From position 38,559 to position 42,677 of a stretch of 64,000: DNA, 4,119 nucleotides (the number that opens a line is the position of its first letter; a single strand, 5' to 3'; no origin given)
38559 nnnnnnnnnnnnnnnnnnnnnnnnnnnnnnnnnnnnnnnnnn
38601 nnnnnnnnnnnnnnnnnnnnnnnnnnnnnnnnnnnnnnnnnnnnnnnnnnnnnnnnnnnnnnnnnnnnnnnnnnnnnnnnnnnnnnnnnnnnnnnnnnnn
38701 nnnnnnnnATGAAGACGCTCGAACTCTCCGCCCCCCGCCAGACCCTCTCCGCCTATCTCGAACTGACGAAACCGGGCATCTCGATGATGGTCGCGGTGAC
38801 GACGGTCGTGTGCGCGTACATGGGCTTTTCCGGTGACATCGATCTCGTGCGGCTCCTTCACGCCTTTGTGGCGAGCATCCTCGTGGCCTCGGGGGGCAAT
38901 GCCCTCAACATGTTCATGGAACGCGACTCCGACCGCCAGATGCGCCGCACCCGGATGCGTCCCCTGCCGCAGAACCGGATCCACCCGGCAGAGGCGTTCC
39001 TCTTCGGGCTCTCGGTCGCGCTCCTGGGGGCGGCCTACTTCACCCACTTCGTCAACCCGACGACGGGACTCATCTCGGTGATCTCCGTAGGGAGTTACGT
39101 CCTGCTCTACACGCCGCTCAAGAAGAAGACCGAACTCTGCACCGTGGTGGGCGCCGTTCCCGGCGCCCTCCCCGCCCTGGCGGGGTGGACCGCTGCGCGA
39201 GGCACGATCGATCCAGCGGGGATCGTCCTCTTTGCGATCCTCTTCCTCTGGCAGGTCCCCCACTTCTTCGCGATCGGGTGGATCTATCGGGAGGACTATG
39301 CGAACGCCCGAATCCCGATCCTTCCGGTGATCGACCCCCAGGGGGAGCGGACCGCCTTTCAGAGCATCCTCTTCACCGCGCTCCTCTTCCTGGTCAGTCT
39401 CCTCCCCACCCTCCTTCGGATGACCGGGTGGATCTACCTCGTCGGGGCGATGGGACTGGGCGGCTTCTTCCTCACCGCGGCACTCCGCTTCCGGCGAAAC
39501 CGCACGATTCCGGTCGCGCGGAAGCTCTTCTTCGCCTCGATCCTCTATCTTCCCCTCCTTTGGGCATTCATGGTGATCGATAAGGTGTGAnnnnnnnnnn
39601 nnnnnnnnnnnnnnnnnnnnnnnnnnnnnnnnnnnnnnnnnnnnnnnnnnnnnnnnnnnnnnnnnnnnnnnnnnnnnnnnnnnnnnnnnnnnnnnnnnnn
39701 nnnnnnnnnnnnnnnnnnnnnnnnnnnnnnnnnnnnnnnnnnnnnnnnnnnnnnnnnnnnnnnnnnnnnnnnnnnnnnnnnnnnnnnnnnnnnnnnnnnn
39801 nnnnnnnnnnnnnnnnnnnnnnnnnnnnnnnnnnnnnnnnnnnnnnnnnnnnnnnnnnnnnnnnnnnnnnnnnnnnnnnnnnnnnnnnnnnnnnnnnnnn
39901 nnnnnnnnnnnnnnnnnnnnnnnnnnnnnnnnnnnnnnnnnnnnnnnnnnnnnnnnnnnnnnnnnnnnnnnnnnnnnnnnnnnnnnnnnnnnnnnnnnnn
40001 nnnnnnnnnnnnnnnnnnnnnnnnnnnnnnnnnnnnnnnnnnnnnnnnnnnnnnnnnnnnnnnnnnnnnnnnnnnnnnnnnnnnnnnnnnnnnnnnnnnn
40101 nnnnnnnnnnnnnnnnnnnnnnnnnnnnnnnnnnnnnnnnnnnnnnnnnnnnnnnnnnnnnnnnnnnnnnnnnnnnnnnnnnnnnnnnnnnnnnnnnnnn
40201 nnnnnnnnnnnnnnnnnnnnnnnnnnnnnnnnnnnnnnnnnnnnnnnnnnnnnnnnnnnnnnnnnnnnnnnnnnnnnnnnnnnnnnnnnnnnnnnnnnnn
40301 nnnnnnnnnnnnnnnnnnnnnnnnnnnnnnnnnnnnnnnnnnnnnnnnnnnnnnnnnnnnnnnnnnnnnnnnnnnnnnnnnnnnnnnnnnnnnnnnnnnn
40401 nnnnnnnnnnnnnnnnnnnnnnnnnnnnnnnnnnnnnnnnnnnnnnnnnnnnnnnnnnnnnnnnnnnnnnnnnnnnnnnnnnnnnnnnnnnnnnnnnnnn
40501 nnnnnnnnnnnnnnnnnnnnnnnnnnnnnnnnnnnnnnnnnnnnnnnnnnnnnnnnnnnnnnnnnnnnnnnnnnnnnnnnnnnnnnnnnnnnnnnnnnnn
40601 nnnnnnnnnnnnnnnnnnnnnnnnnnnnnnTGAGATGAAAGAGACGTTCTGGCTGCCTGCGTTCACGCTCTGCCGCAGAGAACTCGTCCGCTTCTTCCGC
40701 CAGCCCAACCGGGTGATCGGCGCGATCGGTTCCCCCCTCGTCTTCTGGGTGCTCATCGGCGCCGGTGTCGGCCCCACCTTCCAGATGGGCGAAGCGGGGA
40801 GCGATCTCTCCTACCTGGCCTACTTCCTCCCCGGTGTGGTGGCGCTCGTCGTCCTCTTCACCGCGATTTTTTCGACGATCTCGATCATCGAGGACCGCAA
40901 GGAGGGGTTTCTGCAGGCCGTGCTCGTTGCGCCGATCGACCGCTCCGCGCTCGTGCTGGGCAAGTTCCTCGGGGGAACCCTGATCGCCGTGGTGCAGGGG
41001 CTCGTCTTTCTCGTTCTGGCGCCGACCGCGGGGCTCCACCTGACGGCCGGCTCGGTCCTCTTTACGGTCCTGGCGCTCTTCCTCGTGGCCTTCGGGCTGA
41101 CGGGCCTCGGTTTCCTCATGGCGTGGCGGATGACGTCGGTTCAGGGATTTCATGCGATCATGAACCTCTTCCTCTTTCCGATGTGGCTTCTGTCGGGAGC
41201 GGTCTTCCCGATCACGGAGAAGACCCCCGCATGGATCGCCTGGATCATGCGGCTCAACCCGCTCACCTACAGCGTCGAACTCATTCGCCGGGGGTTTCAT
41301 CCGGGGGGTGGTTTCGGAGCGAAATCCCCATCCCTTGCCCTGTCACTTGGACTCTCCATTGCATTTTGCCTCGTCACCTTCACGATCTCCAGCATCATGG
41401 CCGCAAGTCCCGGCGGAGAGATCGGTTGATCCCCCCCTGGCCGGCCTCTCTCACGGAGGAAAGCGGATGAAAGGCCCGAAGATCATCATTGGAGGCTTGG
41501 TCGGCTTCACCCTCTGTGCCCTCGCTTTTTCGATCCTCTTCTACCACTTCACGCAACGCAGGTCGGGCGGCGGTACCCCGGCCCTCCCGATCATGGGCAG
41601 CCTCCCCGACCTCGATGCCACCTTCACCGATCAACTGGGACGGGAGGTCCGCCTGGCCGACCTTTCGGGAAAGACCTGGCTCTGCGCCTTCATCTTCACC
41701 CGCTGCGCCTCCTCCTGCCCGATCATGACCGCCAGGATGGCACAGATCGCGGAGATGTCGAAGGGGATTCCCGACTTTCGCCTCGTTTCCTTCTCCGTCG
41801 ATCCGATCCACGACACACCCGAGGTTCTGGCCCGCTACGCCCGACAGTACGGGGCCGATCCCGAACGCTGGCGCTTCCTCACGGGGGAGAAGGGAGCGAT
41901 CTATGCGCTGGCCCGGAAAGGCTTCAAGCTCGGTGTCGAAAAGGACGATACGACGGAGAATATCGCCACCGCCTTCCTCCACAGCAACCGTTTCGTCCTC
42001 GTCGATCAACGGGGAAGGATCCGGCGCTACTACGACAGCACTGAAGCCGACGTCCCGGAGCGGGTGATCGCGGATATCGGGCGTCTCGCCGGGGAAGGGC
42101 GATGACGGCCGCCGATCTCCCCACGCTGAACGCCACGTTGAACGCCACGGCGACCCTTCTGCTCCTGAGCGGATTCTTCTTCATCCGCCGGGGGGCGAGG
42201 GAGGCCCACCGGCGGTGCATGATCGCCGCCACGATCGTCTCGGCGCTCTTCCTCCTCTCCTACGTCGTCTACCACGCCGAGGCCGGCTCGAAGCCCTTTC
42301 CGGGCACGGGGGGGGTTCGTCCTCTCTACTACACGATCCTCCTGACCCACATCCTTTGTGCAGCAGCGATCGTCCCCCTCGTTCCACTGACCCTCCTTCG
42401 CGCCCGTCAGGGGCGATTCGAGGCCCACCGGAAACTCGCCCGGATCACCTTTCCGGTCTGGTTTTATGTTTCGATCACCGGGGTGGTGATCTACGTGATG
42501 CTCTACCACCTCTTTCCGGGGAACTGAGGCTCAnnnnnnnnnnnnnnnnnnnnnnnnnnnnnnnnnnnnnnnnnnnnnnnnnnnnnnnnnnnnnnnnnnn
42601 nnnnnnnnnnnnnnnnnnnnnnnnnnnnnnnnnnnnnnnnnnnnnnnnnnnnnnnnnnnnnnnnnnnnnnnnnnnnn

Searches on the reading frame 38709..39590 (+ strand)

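Call 15: search_protein_families(library=pfam, proteins=[window:38709-39590:+], max_evalue=0.0001)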
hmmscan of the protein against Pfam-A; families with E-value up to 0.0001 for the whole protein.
window:38709-39590:+ (293 aa): 1 family
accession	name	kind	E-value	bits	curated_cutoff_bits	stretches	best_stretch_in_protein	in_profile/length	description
PF01040.23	UbiA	-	1.2e-53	182.4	34.2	1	29-277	2-248/250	UbiA prenyltransferase family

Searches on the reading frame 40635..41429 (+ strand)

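Call 16: search_protein_families(library=pfam, proteins=[window:40635-41429:+], max_evalue=0.0001)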
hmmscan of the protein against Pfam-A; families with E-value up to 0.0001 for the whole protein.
window:40635-41429:+ (264 aa): 3 families
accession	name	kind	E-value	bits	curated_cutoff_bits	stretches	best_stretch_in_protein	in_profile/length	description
PF01061.29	ABC2_membrane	-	3.9e-31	108.7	26.9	1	10-220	4-209/211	ABC-2 type transporter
PF12698.13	ABC2_membrane_3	-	8.7e-20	71.5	31.6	1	55-253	155-346/347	ABC-2 family transporter protein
PF12679.13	ABC2_membrane_2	-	6.7e-08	32.6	27.2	1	70-199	76-214/283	ABC-2 family transporter protein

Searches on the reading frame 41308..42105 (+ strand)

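Call 16: search_protein_families(library=pfam, proteins=[window:41308-42105:+], max_evalue=0.0001)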
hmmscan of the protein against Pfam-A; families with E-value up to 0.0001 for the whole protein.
window:41308-42105:+ (265 aa): 1 family
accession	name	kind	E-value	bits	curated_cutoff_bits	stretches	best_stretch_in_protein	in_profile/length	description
PF02630.20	SCO1-SenC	-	1.1e-25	90.6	22.8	1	105-237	5-133/134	SCO1/SenC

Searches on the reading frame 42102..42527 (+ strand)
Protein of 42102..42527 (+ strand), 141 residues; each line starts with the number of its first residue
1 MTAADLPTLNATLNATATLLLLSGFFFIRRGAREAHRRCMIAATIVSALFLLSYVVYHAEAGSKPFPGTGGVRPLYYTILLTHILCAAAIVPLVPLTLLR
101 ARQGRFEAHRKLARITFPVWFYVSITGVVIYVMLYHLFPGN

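Call 16: search_protein_families(library=pfam, proteins=[window:42102-42527:+], max_evalue=0.0001)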
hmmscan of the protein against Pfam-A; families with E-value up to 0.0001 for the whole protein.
window:42102-42527:+ (141 aa): 1 family
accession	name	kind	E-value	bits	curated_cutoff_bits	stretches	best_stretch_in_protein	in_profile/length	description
PF04238.17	DUF420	-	2.3e-45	154.5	30.5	1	6-134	1-130/130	Protein of unknown function (DUF420)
